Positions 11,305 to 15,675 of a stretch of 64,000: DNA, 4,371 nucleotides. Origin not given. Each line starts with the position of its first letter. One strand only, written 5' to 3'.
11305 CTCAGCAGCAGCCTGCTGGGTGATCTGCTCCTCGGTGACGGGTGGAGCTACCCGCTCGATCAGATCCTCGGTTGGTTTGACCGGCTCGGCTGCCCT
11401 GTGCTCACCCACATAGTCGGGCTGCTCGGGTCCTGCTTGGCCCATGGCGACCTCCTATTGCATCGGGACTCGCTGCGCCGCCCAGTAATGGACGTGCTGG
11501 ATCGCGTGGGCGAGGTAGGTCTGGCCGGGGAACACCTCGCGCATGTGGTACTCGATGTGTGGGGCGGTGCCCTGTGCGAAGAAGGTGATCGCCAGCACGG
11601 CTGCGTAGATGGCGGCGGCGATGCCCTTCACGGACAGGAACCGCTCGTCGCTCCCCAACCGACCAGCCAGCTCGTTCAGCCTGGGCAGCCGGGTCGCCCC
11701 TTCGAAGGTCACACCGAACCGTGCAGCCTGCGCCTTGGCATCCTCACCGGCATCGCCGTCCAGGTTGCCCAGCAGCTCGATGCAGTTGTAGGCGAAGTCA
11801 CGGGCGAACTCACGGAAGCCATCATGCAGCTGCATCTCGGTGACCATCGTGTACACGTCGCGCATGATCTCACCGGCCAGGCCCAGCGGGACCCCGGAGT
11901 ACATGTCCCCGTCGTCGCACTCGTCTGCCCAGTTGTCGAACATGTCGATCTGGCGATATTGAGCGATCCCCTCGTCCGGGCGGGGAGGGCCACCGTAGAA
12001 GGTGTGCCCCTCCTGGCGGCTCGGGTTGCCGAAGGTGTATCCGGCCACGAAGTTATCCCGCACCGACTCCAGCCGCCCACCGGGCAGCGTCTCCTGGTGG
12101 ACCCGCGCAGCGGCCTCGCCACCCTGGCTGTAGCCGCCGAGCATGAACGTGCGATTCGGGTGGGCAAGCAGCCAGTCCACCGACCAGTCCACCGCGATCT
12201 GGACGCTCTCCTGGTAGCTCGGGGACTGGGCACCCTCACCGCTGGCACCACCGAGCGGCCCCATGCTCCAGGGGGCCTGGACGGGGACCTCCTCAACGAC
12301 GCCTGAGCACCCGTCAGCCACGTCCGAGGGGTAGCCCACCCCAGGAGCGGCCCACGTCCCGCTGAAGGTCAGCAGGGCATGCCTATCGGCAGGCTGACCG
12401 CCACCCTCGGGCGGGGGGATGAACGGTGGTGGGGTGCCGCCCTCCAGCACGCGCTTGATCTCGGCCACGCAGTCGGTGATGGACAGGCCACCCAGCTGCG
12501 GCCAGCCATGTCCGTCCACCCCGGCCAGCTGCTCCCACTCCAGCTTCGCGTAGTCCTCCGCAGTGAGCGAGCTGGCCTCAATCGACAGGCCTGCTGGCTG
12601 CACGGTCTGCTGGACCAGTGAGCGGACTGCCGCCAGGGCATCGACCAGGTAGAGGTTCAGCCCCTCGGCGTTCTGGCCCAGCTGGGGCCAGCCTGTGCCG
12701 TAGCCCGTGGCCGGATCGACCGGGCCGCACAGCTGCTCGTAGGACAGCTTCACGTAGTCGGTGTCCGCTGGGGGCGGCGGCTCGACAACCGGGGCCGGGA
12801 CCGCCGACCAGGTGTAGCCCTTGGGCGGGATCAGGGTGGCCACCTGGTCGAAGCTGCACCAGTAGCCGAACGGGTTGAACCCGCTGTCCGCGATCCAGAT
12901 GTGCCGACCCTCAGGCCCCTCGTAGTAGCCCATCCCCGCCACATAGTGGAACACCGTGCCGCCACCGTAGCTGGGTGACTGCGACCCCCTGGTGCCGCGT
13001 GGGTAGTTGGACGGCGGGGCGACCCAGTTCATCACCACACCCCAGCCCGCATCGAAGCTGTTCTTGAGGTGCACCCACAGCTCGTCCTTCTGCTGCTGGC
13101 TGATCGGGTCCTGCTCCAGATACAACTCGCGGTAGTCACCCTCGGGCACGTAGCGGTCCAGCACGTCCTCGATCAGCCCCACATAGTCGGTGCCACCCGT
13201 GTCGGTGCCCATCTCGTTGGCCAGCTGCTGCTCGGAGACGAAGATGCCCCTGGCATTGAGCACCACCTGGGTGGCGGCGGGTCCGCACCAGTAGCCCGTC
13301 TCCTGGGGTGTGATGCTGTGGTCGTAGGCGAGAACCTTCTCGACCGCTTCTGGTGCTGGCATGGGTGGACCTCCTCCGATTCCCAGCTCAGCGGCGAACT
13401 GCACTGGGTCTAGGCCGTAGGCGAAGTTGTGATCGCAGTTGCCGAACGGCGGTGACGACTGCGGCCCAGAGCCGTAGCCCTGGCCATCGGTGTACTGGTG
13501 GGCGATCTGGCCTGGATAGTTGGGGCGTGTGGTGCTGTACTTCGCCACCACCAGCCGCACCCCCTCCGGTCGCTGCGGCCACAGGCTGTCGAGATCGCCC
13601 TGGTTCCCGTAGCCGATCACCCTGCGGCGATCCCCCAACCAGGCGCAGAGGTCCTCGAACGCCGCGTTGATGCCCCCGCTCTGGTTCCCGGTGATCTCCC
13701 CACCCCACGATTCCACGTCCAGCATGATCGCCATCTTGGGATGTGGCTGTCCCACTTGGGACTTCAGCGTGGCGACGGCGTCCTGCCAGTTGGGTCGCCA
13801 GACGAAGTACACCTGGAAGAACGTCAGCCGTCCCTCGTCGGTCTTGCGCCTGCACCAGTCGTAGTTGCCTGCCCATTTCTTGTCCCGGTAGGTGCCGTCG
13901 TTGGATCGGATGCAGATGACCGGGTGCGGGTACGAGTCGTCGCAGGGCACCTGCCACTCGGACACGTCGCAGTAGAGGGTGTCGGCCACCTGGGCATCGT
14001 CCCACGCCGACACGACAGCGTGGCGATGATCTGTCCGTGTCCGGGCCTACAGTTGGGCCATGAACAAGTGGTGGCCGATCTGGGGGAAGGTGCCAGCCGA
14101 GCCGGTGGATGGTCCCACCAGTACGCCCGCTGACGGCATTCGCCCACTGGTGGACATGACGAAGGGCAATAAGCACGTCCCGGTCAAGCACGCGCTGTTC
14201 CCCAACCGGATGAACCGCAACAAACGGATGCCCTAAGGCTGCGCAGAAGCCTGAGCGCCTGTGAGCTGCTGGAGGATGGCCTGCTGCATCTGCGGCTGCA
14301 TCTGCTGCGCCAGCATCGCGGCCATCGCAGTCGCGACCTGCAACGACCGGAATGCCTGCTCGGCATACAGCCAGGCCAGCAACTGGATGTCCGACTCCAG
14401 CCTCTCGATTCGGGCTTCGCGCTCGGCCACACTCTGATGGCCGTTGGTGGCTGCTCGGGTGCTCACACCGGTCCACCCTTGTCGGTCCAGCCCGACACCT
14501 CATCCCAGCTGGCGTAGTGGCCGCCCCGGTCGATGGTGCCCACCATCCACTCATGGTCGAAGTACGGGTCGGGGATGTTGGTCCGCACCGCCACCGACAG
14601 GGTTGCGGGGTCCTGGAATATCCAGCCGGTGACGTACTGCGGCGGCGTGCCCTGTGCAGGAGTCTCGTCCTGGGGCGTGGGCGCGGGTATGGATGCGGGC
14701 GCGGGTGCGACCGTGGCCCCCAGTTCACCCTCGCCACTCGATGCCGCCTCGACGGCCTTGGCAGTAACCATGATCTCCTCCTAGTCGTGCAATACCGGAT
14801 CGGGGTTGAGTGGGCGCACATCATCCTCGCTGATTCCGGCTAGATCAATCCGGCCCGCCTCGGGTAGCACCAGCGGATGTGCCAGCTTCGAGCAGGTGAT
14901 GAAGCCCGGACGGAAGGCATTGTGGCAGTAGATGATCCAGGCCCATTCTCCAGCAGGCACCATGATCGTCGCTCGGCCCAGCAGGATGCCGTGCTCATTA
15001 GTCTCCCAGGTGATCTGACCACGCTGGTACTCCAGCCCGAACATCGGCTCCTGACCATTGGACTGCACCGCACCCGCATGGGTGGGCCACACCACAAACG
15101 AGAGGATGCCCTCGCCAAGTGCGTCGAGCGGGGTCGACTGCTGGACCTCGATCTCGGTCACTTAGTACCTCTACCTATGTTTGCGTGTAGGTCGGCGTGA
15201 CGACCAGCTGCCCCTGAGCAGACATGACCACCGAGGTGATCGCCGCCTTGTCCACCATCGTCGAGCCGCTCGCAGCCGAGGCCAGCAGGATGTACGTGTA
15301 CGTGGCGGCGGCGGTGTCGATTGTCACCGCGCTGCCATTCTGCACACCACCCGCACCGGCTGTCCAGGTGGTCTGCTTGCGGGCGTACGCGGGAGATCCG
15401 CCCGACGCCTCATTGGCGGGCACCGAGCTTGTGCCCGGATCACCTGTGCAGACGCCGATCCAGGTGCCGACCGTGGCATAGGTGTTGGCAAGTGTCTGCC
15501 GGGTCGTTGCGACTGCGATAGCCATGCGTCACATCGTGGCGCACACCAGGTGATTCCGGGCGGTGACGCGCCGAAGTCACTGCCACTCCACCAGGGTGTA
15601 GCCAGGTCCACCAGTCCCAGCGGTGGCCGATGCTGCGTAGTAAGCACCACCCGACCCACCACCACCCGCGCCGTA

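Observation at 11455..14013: Single 852-aa endolysin combining LysA-type and LysB-type activities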

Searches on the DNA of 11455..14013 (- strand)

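Call 6: search_dna_similar(query=window:11455-14013:-, collection=phages, mode=near, max_rows=30)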
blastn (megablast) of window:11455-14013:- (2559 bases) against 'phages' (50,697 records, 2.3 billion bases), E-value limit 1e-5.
Records with a match: 8; places in all: 8; records where one place covers at least 80% of the query: 0.
Best place of each record, by identity: 80-90% 4; 60-80% 4.
By first word of the organism name: Mycobacterium 4; Rhodococcus 2; Gordonia 2.
By host as written in the record: Mycobacterium smegmatis mc#155 3; Rhodococcus equi 2; Gordonia terrae 3612 2; Mycobacterium smegmatis mc(2)155 1.
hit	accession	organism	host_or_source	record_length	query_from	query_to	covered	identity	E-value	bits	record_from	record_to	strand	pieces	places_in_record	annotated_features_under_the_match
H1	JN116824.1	Rhodococcus phage REQ3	Rhodococcus equi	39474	709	1200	19%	71.4%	1e-16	95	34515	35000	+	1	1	lysin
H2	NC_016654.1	Rhodococcus phage REQ3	Rhodococcus equi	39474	709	1200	19%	71.4%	1e-16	95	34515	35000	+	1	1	endolysin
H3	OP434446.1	Gordonia phage RavenCo17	Gordonia terrae 3612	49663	991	1204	8%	75.9%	7e-19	102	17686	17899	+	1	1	18: lysin A, protease C39 domain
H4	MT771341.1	Gordonia phage DirtyBoi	Gordonia terrae 3612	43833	1044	1204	6%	76.8%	2e-14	88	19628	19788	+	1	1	22: lysin A, protease C39 domain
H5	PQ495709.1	Mycobacterium phage Nadezda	Mycobacterium smegmatis mc(2)155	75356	2441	2522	3%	85.4%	3e-13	84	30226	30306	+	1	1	lysin B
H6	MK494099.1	Mycobacterium phage Typha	Mycobacterium smegmatis mc#155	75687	2441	2522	3%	85.4%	3e-13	84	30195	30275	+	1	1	32: lysin B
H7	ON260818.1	Mycobacterium phage Hilltopfarm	Mycobacterium smegmatis mc#155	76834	2441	2522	3%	85.4%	3e-13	84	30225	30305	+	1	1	32: lysin B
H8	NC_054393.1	Mycobacterium phage Typha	Mycobacterium smegmatis mc#155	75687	2441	2522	3%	85.4%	3e-13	84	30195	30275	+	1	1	32: lysin B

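Call 77: get_annotated_region(hit=H6, flank=4000)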
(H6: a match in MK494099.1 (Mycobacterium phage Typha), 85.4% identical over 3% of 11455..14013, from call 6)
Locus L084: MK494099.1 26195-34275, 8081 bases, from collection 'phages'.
description: Mycobacterium phage Typha, complete genome.
organism: Mycobacterium phage Typha (NCBI taxid 2517971)
taxonomy: Viruses; Duplodnaviria; Heunggongvirae; Uroviricota; Caudoviricetes; Typhavirus; Typhavirus typha
host: Mycobacterium smegmatis mc#155; source: soil; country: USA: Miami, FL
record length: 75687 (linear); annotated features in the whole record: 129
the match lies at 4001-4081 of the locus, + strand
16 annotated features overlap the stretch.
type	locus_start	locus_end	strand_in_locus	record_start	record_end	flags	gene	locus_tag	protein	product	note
CDS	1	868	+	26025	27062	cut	28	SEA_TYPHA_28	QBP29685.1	minor tail protein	-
CDS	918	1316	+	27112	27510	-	29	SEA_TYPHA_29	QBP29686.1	hypothetical protein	-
CDS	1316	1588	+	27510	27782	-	30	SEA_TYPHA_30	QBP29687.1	hypothetical protein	-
CDS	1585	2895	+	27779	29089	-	31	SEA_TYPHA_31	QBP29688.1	lysin A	-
CDS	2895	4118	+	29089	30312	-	32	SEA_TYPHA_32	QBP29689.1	lysin B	-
CDS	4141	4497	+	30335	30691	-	33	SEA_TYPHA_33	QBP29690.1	holin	-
CDS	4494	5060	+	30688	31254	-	34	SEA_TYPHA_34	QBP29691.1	hypothetical protein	-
CDS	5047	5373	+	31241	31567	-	35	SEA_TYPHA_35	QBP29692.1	hypothetical protein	-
CDS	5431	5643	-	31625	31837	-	36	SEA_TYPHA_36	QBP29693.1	hypothetical protein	-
CDS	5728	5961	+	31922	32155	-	37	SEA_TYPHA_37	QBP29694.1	hypothetical protein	-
CDS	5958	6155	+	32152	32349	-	38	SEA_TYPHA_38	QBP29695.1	hypothetical protein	-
CDS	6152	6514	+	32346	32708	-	39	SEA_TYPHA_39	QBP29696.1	hypothetical protein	-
tRNA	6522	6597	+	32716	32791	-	40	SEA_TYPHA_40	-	tRNA-Arg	-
tRNA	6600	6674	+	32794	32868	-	41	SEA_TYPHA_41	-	tRNA-Met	-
CDS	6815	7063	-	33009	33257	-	42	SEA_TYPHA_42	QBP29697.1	BrnT-like toxin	toxin in toxin/antitoxin system, RelE-like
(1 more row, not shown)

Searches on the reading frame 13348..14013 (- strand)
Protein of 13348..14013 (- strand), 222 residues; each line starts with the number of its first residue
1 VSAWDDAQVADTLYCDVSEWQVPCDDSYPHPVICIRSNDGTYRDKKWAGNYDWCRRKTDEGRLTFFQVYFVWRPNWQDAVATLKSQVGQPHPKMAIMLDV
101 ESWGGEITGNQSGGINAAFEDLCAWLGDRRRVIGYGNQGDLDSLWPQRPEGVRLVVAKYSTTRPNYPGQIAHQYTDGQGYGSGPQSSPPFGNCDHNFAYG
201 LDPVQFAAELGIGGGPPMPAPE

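Call 42: search_solved_structures(query=A3, max_evalue=1, show_alignments=2)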
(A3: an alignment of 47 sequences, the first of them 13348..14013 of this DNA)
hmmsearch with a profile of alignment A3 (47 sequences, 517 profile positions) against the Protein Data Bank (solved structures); distinct sequences matched with E-value up to 1: 1.
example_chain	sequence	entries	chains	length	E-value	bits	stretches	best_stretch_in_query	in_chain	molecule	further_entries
9hyr_A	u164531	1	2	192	5.5e-06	29.3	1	2-122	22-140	Endolysin A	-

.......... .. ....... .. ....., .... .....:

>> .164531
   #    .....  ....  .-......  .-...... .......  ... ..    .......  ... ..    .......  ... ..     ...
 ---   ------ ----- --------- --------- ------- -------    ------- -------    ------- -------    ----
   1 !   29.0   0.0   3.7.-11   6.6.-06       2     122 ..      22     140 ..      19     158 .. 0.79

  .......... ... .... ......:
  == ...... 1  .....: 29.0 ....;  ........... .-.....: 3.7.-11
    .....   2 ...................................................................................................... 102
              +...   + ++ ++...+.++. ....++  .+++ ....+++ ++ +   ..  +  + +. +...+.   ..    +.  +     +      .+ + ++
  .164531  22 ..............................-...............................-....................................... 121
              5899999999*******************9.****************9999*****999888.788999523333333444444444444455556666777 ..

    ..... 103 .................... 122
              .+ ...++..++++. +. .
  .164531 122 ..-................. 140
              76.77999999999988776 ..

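Call 62: predict_structure(alignment_id=A3)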
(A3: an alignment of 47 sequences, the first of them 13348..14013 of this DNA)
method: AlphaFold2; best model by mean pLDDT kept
length: 222 residues; sequences in the alignment: 47
mean_pLDDT: 87.5   pTM: 0.86
mean pLDDT of the five models: 87.5, 86.3, 85.6, 84.5, 81.2
residues with pLDDT >= 90: 154; 70-90: 37; 50-70: 15; < 50: 16
segments of 3 or more residues with pLDDT < 50: 1-8, 184-187
pLDDT, mean of each block of 10 residues (from residue 1): 44 89 92 91 90 98 97 95 96 98 93 98 98 97 98 93 88 81 54 85 95 64 50
secondary structure, 60 per line:
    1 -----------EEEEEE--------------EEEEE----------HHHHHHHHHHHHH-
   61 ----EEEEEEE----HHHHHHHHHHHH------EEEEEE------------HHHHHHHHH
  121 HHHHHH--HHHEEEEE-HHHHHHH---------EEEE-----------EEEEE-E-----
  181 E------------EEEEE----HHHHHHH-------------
elements in order: E12-17 E32-36 H47-59 E65-71 H76-87 E94-99 H112-126 E132-136 H138-144 E154-157 E169-173 E194-198 H203-209
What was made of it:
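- On Glycoside hydrolase family 25 (muramidase): Model of aa 1-222 has pLDDT 87.5 (call 62).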

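Call 65: fold_search(model_id=the predicted structure, library=pdb)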
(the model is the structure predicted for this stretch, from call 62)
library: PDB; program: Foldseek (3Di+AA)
matches with E <= 10: 870; with E <= 0.001: 3
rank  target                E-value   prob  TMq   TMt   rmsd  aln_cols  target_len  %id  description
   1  2wag                  4.9e-05  1.00  0.65  0.67   3.7       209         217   15  The Structure of a family 25 Glycosyl hydrolase from Bacillus anthracis. (released 2009-06-23)
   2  3hmc                  1.6e-04  1.00  0.53  0.61   4.4       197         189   20  Endolysin from Bacillus anthracis (released 2010-06-09)
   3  4ff5                  3.0e-04  1.00  0.60  0.59   5.2       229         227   16  Structure basis of a novel virulence factor GHIP a glycosyl hydrolase 25 of Streptococcus pneumoniae participating in ho (released 2013-07-17)
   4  2nw0_A                3.7e-03  1.00  0.56  0.64   4.5       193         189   18  Crystal structure of a lysin (released 2006-12-05)
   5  5hmq_F                1.5e-02  0.66  0.25  0.11   6.8       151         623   13  xylose isomerase-like TIM barrel/4-hydroxyphenylpyruvate dioxygenase fusion protein (released 2016-10-19)
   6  3ru8_X                2.1e-02  0.18  0.23  0.20  12.9       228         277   11  Structure of an HIV epitope scaffold in complex with neutralizing antibody b12 Fab (released 2011-11-02)
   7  5bnk_A                4.8e-02  0.80  0.36  0.33   5.7       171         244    9  Crystal structure of T75C mutant of Triosephosphate isomerase from Plasmodium falciparum (released 2015-07-29)
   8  7pej_C                6.2e-02  0.44  0.31  0.28   9.2       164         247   12  Crystal structure of Triosephosphate Isomerase from Schizosaccharomyces pombe (SpTIM wt) (released 2022-08-24)
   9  4y90_A                7.5e-02  0.28  0.27  0.25   9.8       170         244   14  Crystal structure of Triosephosphate Isomerase from Deinococcus radiodurans (released 2015-07-15)
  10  7pek_A                8.0e-02  0.60  0.34  0.32   6.4       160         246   11  Crystal structure of Triosephosphate Isomerase C216A mutant from Schizosaccharomyces pombe (SpTIM C216A) (released 2022-08-24)
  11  4m6v_D                9.6e-02  0.41  0.28  0.13   6.6       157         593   10  Structure of the carboxyl transferase domain from Rhizobium etli pyruvate carboxylase with pyruvate and biocytin (released 2014-09-10)
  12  7pek_B                1.0e-01  0.69  0.35  0.32   6.1       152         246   12  Crystal structure of Triosephosphate Isomerase C216A mutant from Schizosaccharomyces pombe (SpTIM C216A) (released 2022-08-24)
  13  4m6v_B                1.0e-01  0.41  0.29  0.14   6.2       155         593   10  Structure of the carboxyl transferase domain from Rhizobium etli pyruvate carboxylase with pyruvate and biocytin (released 2014-09-10)
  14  7xhp_H                1.0e-01  0.38  0.24  0.13   8.5       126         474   10  Structure of a Glucose 6-Phosphate Dehydrogenase from Zymomonas mobilis (released 2023-02-22)
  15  7pej_A                1.0e-01  0.30  0.29  0.27   9.2       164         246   12  Crystal structure of Triosephosphate Isomerase from Schizosaccharomyces pombe (SpTIM wt) (released 2022-08-24)
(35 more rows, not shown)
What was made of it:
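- On Glycoside hydrolase family 25 (muramidase): The top four PDB hits are GH25 enzymes or endolysins: 2WAG (E 4.9e-5, TM 0.65), 3HMC, 4FF5 and 2NW0 (call 65).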

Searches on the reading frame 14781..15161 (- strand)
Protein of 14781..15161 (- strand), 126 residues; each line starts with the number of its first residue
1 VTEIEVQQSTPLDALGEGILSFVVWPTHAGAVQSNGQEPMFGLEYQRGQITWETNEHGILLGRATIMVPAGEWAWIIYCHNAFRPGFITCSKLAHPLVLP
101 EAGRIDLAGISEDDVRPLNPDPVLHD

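Call 22: search_protein_families(library=phrogs, proteins=[window:14781-15161:-], max_evalue=0.001)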
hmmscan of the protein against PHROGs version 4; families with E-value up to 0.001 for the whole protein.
window:14781-15161:- (126 aa): 1 family
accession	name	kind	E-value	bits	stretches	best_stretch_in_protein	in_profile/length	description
phrog_37805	-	unknown function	6.2e-06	27.5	1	20-111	11-105/115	-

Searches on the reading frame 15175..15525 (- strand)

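Call 22: search_protein_families(library=phrogs, proteins=[window:15175-15525:-], max_evalue=0.001)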
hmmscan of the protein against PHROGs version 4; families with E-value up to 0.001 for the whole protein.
window:15175-15525:- (116 aa): 1 family
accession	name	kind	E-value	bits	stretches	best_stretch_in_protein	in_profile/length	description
phrog_240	-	head and packaging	3.2e-14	54.2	1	1-112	60-184/200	head protein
